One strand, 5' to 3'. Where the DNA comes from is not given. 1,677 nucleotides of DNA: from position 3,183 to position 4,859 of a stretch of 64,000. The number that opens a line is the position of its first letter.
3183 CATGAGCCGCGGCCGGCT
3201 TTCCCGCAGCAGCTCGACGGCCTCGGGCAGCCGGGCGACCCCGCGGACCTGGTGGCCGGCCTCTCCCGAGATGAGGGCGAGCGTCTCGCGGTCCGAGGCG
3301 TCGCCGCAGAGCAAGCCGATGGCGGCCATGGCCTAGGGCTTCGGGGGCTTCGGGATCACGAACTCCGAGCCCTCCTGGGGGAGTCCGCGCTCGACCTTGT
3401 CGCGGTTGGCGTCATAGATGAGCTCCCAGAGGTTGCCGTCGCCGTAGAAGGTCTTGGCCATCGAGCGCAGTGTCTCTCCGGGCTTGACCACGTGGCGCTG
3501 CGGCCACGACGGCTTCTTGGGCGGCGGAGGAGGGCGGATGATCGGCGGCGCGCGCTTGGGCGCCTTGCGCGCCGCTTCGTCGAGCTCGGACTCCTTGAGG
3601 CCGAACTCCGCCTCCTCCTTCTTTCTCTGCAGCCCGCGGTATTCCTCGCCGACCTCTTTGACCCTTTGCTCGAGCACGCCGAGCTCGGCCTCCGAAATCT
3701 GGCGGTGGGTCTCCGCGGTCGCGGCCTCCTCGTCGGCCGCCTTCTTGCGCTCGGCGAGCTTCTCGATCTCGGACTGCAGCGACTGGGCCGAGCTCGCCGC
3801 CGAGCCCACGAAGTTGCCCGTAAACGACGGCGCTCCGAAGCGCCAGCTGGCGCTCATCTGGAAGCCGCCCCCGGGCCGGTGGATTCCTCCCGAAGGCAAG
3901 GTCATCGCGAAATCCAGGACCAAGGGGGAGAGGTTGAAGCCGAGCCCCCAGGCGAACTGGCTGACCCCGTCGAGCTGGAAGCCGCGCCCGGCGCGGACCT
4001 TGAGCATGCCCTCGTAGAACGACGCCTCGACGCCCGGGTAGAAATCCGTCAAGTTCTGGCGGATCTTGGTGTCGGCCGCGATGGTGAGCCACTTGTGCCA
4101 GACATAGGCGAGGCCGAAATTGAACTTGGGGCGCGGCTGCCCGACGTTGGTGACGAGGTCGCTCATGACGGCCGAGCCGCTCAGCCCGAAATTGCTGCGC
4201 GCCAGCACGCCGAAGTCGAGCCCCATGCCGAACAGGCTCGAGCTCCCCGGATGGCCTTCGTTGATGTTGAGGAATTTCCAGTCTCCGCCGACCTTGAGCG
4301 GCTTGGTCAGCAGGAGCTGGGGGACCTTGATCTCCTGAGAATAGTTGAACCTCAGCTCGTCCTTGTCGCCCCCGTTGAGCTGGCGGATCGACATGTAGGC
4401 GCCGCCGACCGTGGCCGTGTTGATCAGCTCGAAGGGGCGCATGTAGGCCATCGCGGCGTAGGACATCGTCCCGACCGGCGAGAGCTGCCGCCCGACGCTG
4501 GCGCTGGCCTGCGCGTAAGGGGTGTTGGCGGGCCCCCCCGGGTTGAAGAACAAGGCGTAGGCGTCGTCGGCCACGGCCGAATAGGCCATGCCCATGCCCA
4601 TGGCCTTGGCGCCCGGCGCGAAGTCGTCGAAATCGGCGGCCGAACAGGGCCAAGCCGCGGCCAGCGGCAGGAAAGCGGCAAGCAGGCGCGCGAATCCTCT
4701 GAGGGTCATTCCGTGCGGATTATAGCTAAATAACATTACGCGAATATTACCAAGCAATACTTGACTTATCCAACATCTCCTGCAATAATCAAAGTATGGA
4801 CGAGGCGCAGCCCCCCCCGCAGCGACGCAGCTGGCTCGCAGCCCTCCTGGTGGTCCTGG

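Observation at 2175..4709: Coupled pair: REC-like/TM/β-propeller protein and OMP β-barrel with coiled coil and LysM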

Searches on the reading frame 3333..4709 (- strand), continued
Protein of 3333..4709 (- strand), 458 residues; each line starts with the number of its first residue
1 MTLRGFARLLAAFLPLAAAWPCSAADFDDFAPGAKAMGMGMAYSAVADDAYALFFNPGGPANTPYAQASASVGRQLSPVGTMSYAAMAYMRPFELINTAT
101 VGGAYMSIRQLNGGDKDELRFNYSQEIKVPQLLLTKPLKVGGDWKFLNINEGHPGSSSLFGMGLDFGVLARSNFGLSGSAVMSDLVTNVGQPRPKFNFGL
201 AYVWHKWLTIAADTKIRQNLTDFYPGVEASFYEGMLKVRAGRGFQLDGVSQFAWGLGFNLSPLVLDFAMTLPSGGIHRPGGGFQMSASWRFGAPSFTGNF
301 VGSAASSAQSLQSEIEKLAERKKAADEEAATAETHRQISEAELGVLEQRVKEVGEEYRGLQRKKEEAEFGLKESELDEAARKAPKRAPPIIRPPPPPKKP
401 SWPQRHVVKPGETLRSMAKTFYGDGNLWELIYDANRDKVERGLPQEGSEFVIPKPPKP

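Call 62: search_protein_families(library=ncbifam, proteins=[L084:12300-13343:+, L085:5015-6004:+, L086:5008-5970:+, L084:6001-7413:+, L085:6001-7392:+, L086:6001-7341:+, L081:6001-7398:+, L087:6001-7413:+], max_evalue=0.01)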
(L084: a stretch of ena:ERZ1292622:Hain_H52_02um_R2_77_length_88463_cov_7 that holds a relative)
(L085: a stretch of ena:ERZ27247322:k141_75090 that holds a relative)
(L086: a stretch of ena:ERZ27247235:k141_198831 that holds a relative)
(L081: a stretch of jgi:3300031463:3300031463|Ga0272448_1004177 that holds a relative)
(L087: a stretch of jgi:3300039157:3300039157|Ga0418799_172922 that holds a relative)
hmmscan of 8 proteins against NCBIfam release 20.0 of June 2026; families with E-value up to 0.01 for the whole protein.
L084:12300-13343:+ (347 aa): 5 families
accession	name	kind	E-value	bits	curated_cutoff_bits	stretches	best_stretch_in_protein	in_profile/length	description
TIGR04131.1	Bac_Flav_CTERM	domain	8.4e-06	25.9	35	1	260-341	4-79/85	T9SS type B sorting domain-containing protein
NF033707.1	T9SS_sortase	equivalog_domain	0.00012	19.9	420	1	276-336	1012-1079/1095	type IX secretion system sortase PorU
NF009453.0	PRK12813.1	equivalog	0.00098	18.7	264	1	293-334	132-173/223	flagellar basal body rod modification protein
TIGR04183.1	Por_Secre_tail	domain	0.0038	17.2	23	1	285-345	22-71/72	T9SS type A sorting domain-containing protein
NF009276.0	PRK12633.1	equivalog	0.0043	16.8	383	0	282-332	126-179/234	flagellar basal body rod modification protein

L085:5015-6004:+ (329 aa): 3 families
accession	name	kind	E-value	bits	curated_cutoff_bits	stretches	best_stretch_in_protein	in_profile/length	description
TIGR04131.1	Bac_Flav_CTERM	domain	1.2e-07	31.8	35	1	245-328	4-84/85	T9SS type B sorting domain-containing protein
NF053608.1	Lsa66_OmpA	equivalog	8.8e-07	27.7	700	1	272-325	180-237/581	fibronectin-binding adhesin Lsa66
NF033707.1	T9SS_sortase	equivalog_domain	9.4e-05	20.2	420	1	256-315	1009-1076/1095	type IX secretion system sortase PorU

L086:5008-5970:+ (320 aa): 6 families
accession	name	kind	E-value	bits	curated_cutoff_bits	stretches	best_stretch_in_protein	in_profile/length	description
TIGR04131.1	Bac_Flav_CTERM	domain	9.4e-06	25.7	35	1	234-315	4-80/85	T9SS type B sorting domain-containing protein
NF033707.1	T9SS_sortase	equivalog_domain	7.9e-05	20.5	420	1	239-309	1003-1079/1095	type IX secretion system sortase PorU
NF005176.1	PRK06655.1-1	equivalog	0.00011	22.2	230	1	254-312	93-152/197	flagellar hook assembly protein FlgD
NF009453.0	PRK12813.1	equivalog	0.00029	20.5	264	1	262-308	128-172/223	flagellar basal body rod modification protein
TIGR04183.1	Por_Secre_tail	domain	0.00034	20.5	23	1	239-318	3-71/72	T9SS type A sorting domain-containing protein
NF053608.1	Lsa66_OmpA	equivalog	0.0048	15.4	700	0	283-308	204-229/581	fibronectin-binding adhesin Lsa66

L084:6001-7413:+ (470 aa): 6 families
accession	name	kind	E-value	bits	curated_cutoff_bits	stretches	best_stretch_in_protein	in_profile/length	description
NF033709.1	PorV_fam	subfamily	6.6e-18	65.4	90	1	36-308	8-326/326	PorV/PorQ family protein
NF052325.1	PorVQ2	equivalog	3.9e-14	52.3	325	1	33-117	28-108/354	putative type IX sorting system protein PorV2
NF050080.1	pilus_FilD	exception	1.2e-05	23.8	970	1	19-75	6-63/549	putative pilus system OmpP1/FadL family transporter FilD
NF008399.0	PRK11198.1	equivalog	6.9e-05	23.3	134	1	332-468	13-148/149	peptidoglycan-binding protein LysM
NF046106.1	ResusProRpf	equivalog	0.00029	20.5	180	1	363-467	151-257/258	resuscitation-promoting factor Rpf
NF008050.0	PRK10783.1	equivalog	0.0044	15.4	508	1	324-433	309-419/457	murein transglycosylase D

L085:6001-7392:+ (463 aa): 12 families
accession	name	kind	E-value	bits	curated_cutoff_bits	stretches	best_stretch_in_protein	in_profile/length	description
NF033709.1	PorV_fam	subfamily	2.3e-19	70.2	90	2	34-193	12-180/326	PorV/PorQ family protein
NF008399.0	PRK11198.1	equivalog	2.4e-08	34.5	134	1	407-463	89-146/149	peptidoglycan-binding protein LysM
TIGR03519.1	T9SS_PorP_fam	subfamily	1.5e-06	27.9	90.55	1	52-303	32-292/292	PorP/SprF family type IX secretion system membrane protein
NF042931.1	SAG1386_EF1546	equivalog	6.1e-05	23.1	80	1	359-460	59-155/158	SAG1386/EF1546 family surface-associated protein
NF052325.1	PorVQ2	equivalog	0.0003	19.8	325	0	34-82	35-84/354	putative type IX sorting system protein PorV2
NF010723.1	PRK14125.1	equivalog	0.00037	20.4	60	1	411-463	30-85/87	cell division suppressor protein YneA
NF046106.1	ResusProRpf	equivalog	0.0013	18.4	180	1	367-453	163-245/258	resuscitation-promoting factor Rpf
NF033711.1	T9SS_PorQ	equivalog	0.0015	17.6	220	1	32-88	32-89/335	type IX secretion system protein PorQ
NF033163.1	lipo_LipL71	equivalog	0.0019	17.2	600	1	350-463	339-459/471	lipoprotein LipL71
TIGR02552.1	LcrH_SycD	equivalog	0.002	17.8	104.8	1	313-381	52-123/136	SycD/LcrH family type III secretion system chaperone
NF033710.1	T9SS_OM_PorV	equivalog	0.0034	16.6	250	0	33-151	33-163/367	type IX secretion system outer membrane channel protein PorV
NF042912.1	Amuc_1098_fam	equivalog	0.0071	14.4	750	1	313-378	155-217/805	Amuc_1098 family type IV pilus outer membrane protein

L086:6001-7341:+ (446 aa): 6 families
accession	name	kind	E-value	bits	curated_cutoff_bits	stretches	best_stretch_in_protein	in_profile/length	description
NF033709.1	PorV_fam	subfamily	1.9e-13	50.7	90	1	32-305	8-326/326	PorV/PorQ family protein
NF008399.0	PRK11198.1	equivalog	7.7e-11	42.6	134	1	308-445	19-146/149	peptidoglycan-binding protein LysM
NF052325.1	PorVQ2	equivalog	1.9e-05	23.8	325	1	14-108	12-103/354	putative type IX sorting system protein PorV2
NF046106.1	ResusProRpf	equivalog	4.1e-05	23.3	180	1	378-445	191-256/258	resuscitation-promoting factor Rpf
NF010723.1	PRK14125.1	equivalog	0.00018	21.4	60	1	390-445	27-85/87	cell division suppressor protein YneA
TIGR04320.1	Surf_Exclu_PgrA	domain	0.00024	20.6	70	1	262-386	207-316/360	SEC10/PgrA surface exclusion domain-containing protein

L081:6001-7398:+ (465 aa): 7 families
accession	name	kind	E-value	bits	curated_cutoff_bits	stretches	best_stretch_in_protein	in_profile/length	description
NF033709.1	PorV_fam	subfamily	7.3e-15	55.4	90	1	32-305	11-322/326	PorV/PorQ family protein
NF008399.0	PRK11198.1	equivalog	1.5e-06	28.7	134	1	406-465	86-146/149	peptidoglycan-binding protein LysM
NF052325.1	PorVQ2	equivalog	6.5e-06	25.3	325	0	27-60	29-62/354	putative type IX sorting system protein PorV2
NF010723.1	PRK14125.1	equivalog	0.00077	19.4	60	1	410-465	27-85/87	cell division suppressor protein YneA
NF038218.1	IcmG_DotF_IVB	equivalog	0.0012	18.5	200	1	321-418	110-207/266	type IVB secretion system protein IcmG/DotF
NF038048.1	DIP1984_fam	subfamily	0.0043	17.2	70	1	325-394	77-147/149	DIP1984 family protein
NF045487.1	ASRP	equivalog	0.0089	14.7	300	0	324-399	145-218/593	archaea-specific SMC-related protein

L087:6001-7413:+ (470 aa): 9 families
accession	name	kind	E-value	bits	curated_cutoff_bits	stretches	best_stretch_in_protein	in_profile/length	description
NF033709.1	PorV_fam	subfamily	1.1e-13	51.4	90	2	231-301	256-326/326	PorV/PorQ family protein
NF033710.1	T9SS_OM_PorV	equivalog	9.3e-09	34.9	250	1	234-301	298-367/367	type IX secretion system outer membrane channel protein PorV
NF008399.0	PRK11198.1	equivalog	1.5e-06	28.7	134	1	415-470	91-147/149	peptidoglycan-binding protein LysM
NF052325.1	PorVQ2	equivalog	0.00019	20.4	325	1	38-73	35-71/354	putative type IX sorting system protein PorV2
NF010723.1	PRK14125.1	equivalog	0.0002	21.2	60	1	420-469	33-85/87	cell division suppressor protein YneA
NF050080.1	pilus_FilD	exception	0.00035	19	970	1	36-75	26-65/549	putative pilus system OmpP1/FadL family transporter FilD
NF045487.1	ASRP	equivalog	0.00079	18.1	300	1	319-403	320-442/593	archaea-specific SMC-related protein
NF033711.1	T9SS_PorQ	equivalog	0.00081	18.5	220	1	37-78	33-75/335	type IX secretion system protein PorQ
TIGR02168.1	SMC_prok_B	equivalog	0.0054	14.5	567.35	1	319-400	843-927/1181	chromosome segregation protein SMC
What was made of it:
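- On PorV/PorQ/PorP-type T9SS outer-membrane barrels (NF033709, TIGR03519): Relatives score 50-70 bits over the full length, and one hits PorP/SprF at E 1.5e-6 (call 62).
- A-likes hit PorV_fam over their full length, and one also hits PorP/SprF (call 62).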

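Call 81: find_encoding_contigs(protein=P0326, flank=7000, max_places=1)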
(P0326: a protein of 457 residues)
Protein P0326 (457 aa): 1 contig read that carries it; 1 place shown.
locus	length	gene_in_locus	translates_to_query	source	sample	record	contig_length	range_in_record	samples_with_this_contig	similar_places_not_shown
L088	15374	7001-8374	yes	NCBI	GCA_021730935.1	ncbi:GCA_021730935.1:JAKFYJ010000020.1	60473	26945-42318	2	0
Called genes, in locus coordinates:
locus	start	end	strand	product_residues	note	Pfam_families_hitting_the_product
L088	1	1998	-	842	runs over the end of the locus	PF02219:MTHFR, PF19289:PmbA_TldD_3rd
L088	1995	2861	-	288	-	PF00781:DAGK_cat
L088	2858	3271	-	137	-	PF01894:YjbQ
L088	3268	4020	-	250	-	PF12705:PDDEXK_1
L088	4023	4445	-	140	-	-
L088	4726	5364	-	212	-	PF01625:PMSR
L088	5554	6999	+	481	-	PF00072:Response_reg, PF02518:HATPase_c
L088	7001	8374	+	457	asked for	PF01476:LysM (weak)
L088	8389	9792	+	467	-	PF02518:HATPase_c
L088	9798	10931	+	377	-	PF00072:Response_reg, PF24684:Vgb_lyase (faint)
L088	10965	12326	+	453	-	PF02518:HATPase_c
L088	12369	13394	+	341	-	-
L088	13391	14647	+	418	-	-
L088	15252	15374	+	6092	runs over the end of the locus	?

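Call 82: find_encoding_contigs(protein=P0309, flank=7000, max_places=1)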
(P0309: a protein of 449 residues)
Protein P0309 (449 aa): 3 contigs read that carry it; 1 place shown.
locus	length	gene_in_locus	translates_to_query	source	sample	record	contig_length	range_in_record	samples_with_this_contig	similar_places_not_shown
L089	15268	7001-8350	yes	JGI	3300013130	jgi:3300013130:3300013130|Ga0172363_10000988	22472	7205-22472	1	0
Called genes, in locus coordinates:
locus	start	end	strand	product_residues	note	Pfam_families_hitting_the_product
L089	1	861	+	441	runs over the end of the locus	PF00072:Response_reg, PF00158:Sigma54_activat, PF14532:Sigma54_activ_2, PF07724:AAA_2 (weak), PF07728:AAA_5, PF25601:AAA_lid_14, PF02954:HTH_8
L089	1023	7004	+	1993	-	PF14828:Amnionless (faint), PF13585:CHU_C (weak)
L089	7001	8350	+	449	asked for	PF01476:LysM (weak)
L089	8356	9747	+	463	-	PF00512:HisKA, PF02518:HATPase_c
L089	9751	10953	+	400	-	PF00072:Response_reg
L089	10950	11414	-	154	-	PF13490:zf-HC2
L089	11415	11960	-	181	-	PF07638:Sigma70_ECF (faint), PF04542:Sigma70_r2, PF08281:Sigma70_r4_2, PF04545:Sigma70_r4, PF00196:GerE (faint)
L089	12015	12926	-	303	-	PF04773:FecR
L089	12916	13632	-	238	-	PF16231:DUF4890 (weak), PF07813:LTXXQ (weak)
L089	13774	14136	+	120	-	PF00072:Response_reg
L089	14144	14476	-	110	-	PF12844:HTH_19, PF13560:HTH_31, PF01381:HTH_3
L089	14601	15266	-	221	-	?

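Call 87: search_solved_structures(query=A2, max_evalue=1, show_alignments=1)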
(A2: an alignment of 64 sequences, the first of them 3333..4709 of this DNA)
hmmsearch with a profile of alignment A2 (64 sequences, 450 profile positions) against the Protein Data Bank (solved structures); distinct sequences matched with E-value up to 1: 24.
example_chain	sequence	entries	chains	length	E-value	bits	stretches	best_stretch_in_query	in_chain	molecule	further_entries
7pvc_A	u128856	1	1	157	2.1e-05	26.8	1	391-432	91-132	Potassium binding protein Kbp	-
7vcm_A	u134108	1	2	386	9.8e-05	24.6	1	392-432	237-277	Green fluorescent protein,Potassium binding protein Kbp,Green fluorescent protein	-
8zex_A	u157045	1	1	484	0.0015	20.7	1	392-430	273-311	HaloKbp1a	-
9g8s_T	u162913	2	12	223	0.0021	20.2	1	368-447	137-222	Peptidoglycan-binding LysM protein | gp61 - Tail tube initiator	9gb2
9gtp_P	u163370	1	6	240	0.0048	19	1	392-448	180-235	LysM domain-containing protein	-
9euf_L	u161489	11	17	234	0.0074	18.4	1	397-429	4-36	Baseplate wedge subunit | ORF61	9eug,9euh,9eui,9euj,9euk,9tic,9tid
4uz2_A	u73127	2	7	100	0.082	14.9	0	393-415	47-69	CELL WALL-BINDING ENDOPEPTIDASE-RELATED PROTEIN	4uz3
2jee_A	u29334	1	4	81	0.086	14.9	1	298-363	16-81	CELL DIVISION PROTEIN ZAPB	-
3jc8_Ta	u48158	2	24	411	0.13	14.3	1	375-430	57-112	LysM domain protein | TsaP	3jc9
7eqc_B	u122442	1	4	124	0.15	14.1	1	302-374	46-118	CYtoKinesis defect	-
7b5h_AK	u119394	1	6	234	0.17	13.9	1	388-428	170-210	All3321 protein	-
1kfm_A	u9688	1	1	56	0.25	13.3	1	301-354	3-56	MAJOR OUTER MEMBRANE LIPOPROTEIN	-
9rld_L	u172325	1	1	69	0.32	13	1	301-355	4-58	Major outer membrane lipoprotein Lpp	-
1kfn_A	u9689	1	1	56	0.33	12.9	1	301-354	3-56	MAJOR OUTER MEMBRANE LIPOPROTEIN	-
6z38_A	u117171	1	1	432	0.5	12.3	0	214-280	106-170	TodX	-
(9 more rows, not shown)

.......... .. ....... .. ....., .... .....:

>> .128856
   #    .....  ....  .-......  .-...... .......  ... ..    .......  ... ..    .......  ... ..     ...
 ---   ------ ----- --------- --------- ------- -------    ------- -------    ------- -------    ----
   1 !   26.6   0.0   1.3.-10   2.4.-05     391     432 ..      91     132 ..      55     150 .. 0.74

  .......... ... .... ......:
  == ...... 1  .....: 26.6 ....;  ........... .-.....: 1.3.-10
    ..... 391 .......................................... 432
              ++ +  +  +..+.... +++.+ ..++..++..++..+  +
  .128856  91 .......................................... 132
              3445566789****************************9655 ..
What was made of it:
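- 3336..3503 (-): A C-terminal LysM domain (aa 403-458), YgaU/Kbp type. Family profile to Kbp LysM E 2.1e-5, and to other LysM chains (call 87).
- On LysM peptidoglycan-binding domain (PF01476): Profile to Kbp LysM E 2.1e-5 and to LysM proteins E 0.002-0.005 (call 87).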

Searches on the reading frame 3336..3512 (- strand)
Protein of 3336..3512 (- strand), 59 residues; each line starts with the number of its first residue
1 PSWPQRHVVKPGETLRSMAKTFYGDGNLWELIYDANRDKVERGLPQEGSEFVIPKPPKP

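Call 83: search_solved_structures(query=window:3336-3512:-, max_evalue=1, show_alignments=2)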
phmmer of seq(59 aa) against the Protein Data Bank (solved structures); distinct sequences matched with E-value up to 1: 9.
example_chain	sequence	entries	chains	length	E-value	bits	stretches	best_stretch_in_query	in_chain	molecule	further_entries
7pvc_A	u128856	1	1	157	0.00031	23.9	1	5-40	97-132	Potassium binding protein Kbp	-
7vcm_A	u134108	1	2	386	0.0017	21.7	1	5-40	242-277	Green fluorescent protein,Potassium binding protein Kbp,Green fluorescent protein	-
9gtp_P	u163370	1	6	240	0.0046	20.3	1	7-55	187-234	LysM domain-containing protein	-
4uz2_A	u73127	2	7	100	0.013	18.9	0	1-22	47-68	CELL WALL-BINDING ENDOPEPTIDASE-RELATED PROTEIN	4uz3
8zex_A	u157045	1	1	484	0.075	16.4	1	5-40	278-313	HaloKbp1a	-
8kea_J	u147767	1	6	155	0.079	16.4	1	10-37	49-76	baseplate gp16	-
4xcm_A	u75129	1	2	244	0.1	16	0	1-58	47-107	Cell wall-binding endopeptidase-related protein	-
9g8s_T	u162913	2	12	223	0.12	15.8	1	7-54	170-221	Peptidoglycan-binding LysM protein | gp61 - Tail tube initiator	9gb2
9euf_L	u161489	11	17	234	0.12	15.8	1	5-37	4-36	Baseplate wedge subunit | ORF61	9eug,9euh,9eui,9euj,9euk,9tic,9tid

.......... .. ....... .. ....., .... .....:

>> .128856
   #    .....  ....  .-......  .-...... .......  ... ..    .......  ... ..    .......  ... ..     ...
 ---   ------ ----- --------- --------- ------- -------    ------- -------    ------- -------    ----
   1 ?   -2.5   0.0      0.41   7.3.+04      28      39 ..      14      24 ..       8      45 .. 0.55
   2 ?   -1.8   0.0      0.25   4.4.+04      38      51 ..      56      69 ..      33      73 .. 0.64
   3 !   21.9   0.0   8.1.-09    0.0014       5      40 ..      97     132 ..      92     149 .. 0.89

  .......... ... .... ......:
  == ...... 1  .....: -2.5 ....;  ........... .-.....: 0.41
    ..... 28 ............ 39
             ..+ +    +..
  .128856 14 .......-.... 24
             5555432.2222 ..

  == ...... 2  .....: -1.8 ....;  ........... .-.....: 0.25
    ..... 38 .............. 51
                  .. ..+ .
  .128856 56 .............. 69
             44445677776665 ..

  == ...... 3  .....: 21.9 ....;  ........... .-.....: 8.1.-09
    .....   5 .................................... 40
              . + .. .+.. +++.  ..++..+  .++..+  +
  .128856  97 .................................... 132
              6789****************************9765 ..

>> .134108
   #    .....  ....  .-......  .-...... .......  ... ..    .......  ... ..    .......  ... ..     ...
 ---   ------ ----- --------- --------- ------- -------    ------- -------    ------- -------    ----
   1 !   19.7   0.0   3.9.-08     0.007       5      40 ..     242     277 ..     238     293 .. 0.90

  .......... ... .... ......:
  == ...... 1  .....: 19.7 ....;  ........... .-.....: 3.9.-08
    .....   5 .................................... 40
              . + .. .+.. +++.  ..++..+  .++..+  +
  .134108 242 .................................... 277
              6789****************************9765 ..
